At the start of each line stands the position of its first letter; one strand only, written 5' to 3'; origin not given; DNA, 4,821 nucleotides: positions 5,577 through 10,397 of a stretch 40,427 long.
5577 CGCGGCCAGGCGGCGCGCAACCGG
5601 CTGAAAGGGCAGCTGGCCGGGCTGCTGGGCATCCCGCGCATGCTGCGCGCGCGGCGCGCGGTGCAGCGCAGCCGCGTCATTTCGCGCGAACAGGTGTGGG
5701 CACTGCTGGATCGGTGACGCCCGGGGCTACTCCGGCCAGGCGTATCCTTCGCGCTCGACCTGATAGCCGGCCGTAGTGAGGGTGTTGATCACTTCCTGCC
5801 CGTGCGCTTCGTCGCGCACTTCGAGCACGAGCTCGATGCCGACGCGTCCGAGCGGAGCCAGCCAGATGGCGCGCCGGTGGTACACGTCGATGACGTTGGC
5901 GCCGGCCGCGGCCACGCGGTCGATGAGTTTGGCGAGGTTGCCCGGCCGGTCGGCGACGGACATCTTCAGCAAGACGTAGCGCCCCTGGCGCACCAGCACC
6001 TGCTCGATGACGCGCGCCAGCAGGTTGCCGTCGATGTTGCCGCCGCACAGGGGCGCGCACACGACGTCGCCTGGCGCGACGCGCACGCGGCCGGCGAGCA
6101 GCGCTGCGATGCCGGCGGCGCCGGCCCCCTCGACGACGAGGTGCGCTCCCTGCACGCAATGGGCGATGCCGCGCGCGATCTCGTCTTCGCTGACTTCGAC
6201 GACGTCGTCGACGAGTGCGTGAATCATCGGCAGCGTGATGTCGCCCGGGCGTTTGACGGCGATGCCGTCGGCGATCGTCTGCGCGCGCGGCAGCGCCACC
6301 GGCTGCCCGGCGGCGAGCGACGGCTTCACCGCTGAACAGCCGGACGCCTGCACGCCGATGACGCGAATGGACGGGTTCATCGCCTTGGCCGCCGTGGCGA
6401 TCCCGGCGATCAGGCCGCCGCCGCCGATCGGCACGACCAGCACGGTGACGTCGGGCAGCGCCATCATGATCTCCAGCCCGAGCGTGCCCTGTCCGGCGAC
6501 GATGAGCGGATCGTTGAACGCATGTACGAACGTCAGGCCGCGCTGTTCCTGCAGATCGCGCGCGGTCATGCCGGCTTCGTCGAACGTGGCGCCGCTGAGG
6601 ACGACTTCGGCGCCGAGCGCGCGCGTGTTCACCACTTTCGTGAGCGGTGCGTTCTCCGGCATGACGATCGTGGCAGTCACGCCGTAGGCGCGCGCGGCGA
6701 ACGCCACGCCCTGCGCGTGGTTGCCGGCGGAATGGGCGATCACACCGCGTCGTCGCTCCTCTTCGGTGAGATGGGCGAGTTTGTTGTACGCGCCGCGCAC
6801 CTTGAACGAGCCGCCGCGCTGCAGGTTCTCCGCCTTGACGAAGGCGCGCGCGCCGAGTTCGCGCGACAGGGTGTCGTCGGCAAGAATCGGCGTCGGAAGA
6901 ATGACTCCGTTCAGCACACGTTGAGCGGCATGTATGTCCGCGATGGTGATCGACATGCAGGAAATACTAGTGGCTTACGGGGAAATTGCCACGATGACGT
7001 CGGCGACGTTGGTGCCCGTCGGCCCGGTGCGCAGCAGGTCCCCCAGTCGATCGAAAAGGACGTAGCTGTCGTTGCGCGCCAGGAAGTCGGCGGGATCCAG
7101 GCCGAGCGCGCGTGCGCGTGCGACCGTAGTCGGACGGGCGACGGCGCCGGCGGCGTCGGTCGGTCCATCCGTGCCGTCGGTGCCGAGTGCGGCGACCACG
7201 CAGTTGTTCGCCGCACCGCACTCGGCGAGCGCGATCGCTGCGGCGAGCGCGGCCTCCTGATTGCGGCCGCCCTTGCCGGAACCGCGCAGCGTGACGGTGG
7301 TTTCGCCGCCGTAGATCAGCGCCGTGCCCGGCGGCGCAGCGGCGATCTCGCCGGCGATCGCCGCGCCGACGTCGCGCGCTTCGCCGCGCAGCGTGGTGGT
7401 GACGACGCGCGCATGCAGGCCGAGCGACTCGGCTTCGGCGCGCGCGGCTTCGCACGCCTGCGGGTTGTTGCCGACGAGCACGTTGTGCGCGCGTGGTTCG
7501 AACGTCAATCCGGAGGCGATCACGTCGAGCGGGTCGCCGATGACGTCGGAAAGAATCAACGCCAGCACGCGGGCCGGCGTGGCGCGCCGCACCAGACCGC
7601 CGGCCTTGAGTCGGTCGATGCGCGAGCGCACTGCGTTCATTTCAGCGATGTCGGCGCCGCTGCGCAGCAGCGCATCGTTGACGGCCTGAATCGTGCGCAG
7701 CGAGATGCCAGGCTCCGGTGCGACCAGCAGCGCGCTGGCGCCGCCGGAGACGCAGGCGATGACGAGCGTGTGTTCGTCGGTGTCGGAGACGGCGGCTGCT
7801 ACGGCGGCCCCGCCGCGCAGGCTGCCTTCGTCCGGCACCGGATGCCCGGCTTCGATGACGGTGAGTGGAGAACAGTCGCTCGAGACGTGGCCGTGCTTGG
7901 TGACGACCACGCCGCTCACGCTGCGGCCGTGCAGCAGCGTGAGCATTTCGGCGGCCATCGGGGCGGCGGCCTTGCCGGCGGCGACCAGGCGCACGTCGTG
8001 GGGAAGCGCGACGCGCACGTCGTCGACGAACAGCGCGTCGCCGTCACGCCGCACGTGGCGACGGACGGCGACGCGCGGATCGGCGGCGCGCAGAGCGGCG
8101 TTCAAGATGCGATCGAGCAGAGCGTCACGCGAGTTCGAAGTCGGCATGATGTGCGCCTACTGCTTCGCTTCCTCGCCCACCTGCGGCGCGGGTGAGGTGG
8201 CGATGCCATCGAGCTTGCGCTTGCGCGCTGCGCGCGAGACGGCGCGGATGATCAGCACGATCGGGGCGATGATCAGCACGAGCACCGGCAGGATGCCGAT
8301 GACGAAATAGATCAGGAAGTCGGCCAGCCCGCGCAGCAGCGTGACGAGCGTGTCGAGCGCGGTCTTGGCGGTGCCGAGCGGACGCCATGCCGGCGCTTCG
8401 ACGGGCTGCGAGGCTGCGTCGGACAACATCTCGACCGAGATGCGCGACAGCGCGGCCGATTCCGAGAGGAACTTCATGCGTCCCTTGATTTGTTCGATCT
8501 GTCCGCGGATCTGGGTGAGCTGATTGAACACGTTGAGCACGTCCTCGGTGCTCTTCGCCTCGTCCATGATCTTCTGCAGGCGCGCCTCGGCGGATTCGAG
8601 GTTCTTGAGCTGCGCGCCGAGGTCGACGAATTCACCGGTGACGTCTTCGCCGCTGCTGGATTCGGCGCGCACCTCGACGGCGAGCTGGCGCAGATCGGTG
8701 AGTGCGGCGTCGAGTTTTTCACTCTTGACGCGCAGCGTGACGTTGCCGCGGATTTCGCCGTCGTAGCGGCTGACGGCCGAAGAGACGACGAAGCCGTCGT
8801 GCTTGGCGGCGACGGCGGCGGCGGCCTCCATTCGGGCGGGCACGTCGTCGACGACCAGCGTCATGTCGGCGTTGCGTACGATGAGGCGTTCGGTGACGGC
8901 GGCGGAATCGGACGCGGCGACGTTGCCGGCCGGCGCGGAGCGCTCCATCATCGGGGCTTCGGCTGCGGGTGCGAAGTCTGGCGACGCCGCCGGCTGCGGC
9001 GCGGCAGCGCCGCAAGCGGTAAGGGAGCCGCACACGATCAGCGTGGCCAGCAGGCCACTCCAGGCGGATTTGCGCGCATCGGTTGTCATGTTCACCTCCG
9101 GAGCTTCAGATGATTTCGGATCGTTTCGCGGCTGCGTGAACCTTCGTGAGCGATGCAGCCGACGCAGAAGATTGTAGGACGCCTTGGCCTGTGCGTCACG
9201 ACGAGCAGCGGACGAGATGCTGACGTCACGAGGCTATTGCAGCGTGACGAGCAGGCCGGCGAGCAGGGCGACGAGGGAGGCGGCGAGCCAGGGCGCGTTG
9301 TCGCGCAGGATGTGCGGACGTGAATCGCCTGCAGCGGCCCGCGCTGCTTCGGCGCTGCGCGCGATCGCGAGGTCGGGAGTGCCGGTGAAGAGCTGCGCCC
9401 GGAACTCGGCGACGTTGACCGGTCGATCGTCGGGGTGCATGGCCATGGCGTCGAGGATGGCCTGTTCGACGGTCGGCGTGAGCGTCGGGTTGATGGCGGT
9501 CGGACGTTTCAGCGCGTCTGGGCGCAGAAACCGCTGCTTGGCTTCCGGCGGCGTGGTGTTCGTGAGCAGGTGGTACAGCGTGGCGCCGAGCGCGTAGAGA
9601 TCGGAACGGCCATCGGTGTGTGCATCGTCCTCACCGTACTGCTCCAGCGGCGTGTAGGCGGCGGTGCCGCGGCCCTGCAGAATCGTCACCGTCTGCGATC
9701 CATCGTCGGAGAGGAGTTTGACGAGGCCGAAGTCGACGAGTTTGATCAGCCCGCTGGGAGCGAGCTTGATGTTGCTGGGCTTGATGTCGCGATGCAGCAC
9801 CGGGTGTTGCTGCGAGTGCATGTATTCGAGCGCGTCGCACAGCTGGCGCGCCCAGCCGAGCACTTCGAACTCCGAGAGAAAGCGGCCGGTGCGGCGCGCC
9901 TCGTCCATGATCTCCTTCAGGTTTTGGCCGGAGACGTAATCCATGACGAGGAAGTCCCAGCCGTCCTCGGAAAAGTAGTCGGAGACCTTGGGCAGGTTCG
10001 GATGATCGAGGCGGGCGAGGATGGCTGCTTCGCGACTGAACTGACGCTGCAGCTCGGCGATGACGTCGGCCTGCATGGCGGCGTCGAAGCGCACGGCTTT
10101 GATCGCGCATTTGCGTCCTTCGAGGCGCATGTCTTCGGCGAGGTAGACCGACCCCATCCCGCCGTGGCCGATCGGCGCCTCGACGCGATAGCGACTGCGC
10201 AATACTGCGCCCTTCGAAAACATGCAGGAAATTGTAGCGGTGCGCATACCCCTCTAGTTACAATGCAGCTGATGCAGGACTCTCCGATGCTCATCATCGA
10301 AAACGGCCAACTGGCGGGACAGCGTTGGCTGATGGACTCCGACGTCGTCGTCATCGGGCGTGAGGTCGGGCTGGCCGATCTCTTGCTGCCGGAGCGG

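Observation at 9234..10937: Ser/Thr kinase divergent from an FHA::winged-helix regulator, an OmpR-type output domain driven by an FHA module instead of a receiver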

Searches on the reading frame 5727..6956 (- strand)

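Call 49: search_protein_families(library=pfam, proteins=[window:5727-6956:-], max_evalue=0.0001)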
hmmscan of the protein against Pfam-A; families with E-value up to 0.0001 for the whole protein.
window:5727-6956:- (409 aa): 1 family
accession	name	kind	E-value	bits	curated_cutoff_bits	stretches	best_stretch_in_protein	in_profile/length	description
PF00291.31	PALP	-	1.6e-85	287.4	35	1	18-305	4-295/295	Pyridoxal-phosphate dependent enzyme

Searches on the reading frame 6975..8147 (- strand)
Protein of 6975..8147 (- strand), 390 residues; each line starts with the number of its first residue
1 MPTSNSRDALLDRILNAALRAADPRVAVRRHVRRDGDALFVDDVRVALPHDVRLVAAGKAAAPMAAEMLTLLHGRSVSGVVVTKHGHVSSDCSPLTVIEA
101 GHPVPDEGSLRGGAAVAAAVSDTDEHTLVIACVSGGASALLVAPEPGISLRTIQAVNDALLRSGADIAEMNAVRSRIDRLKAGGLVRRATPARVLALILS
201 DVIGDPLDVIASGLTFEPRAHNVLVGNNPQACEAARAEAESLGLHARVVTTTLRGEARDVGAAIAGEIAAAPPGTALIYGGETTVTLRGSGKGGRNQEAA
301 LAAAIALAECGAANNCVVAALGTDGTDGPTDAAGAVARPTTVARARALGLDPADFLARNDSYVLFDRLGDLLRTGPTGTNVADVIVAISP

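Call 49: search_protein_families(library=pfam, proteins=[window:6975-8147:-], max_evalue=0.0001)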
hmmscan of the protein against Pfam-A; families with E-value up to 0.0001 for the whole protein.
window:6975-8147:- (390 aa): 2 families
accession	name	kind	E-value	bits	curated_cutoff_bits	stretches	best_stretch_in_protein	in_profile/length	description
PF13660.11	DUF4147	-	2.2e-64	217.6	23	1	11-218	2-206/234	Domain of unknown function (DUF4147)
PF05161.18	MOFRL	-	6.2e-39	132.9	28.3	1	276-383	2-106/106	MOFRL family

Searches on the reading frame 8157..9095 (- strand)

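Call 5: search_protein_families(library=pfam, proteins=[window:8157-9095:-], max_evalue=0.01)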
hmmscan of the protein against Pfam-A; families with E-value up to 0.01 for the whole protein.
window:8157-9095:- (312 aa): 1 family
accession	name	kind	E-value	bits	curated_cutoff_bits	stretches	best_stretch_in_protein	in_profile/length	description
PF14257.11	DUF4349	-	1.7e-46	158.7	27.7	1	70-284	1-213/213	Domain of unknown function (DUF4349)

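Call 6: search_protein_families(library=ncbifam, proteins=[window:8157-9095:-], max_evalue=0.01)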
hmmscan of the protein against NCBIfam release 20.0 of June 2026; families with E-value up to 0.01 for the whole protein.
window:8157-9095:- (312 aa): 0 families

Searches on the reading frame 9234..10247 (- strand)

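Call 5: search_protein_families(library=pfam, proteins=[window:9234-10247:-], max_evalue=0.01)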
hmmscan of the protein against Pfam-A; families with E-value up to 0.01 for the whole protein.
window:9234-10247:- (337 aa): 4 families
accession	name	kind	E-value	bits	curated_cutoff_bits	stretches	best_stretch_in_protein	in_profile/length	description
PF00069.31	Pkinase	-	2.6e-37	129.1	31.7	1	20-237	1-200/263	Protein kinase domain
PF07714.23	PK_Tyr_Ser-Thr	-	5.7e-26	91.8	23.1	1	23-276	4-249/258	Protein tyrosine and serine/threonine kinase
PF03109.22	ABC1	-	4.6e-05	23.1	22.9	1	78-182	125-220/244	ABC1 atypical kinase-like domain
PF01636.29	APH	-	0.00051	20.3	23.2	0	67-146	34-110/239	Phosphotransferase enzyme family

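Call 6: search_protein_families(library=ncbifam, proteins=[window:9234-10247:-], max_evalue=0.01)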
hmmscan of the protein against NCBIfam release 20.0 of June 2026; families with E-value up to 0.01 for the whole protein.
window:9234-10247:- (337 aa): 16 families
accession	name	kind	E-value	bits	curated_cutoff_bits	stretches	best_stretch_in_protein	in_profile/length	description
NF033483.0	PknB_PASTA_kin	equivalog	2.1e-60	205.3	450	1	13-288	2-267/563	Stk1 family PASTA domain-containing Ser/Thr kinase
NF038150.1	lanthi_synth_IV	equivalog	3e-40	138.3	650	1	12-306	183-473/851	class IV lanthionine synthetase LanL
NF047741.1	antiphage_MADS6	equivalog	3.7e-38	131.4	460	2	10-146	487-610/612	methylation-associated defense system protein kinase MAD6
NF052427.1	StpK7MSMEG_1200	equivalog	3e-34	118.5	900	1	19-332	8-310/601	serine/threonine protein kinase StpK7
NF009651.0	PRK13184.1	equivalog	5.4e-29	100.8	839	1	19-286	3-287/932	serine/threonine-protein kinase PknD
TIGR03903.1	TOMM_kin_cyc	equivalog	4.3e-19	67.9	705.75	1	44-230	3-185/1267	TOMM system kinase/cyclase fusion protein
NF033442.0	BREX_PglW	equivalog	1.2e-18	66.4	990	2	11-177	505-661/1391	BREX system serine/threonine kinase PglW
NF038151.1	lanthi_synth_III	equivalog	1.4e-18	66.8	575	1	16-241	218-436/833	class III lanthionine synthetase LanKC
NF053615.1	SerThrKinAfsKStmc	equivalog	9e-15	54.4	1300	1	22-238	17-217/809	protein serine/threonine kinase AfsK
NF011463.0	PRK14879.1-4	equivalog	2e-10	40.5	188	1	24-187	21-171/237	Kae1-associated kinase Bud32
NF058632.1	SerThrKinPrkT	equivalog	1.1e-08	34.5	280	1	13-174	16-163/322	serine/threonine protein kinase PrkT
NF043056.1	T4SS_LegK1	equivalog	2.9e-08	32.8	550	1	23-226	76-282/516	Dot/Icm T4SS effector kinase LegK1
TIGR03724.2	arch_bud32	equivalog_domain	2.8e-06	27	125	1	72-183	42-138/193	KEOPS complex kinase/ATPase Bud32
NF011464.0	PRK14879.1-7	equivalog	0.00066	19.5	246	1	71-181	54-154/221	Kae1-associated kinase Bud32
NF011461.0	PRK14879.1-2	equivalog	0.00093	19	372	1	42-178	21-148/225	Kae1-associated kinase Bud32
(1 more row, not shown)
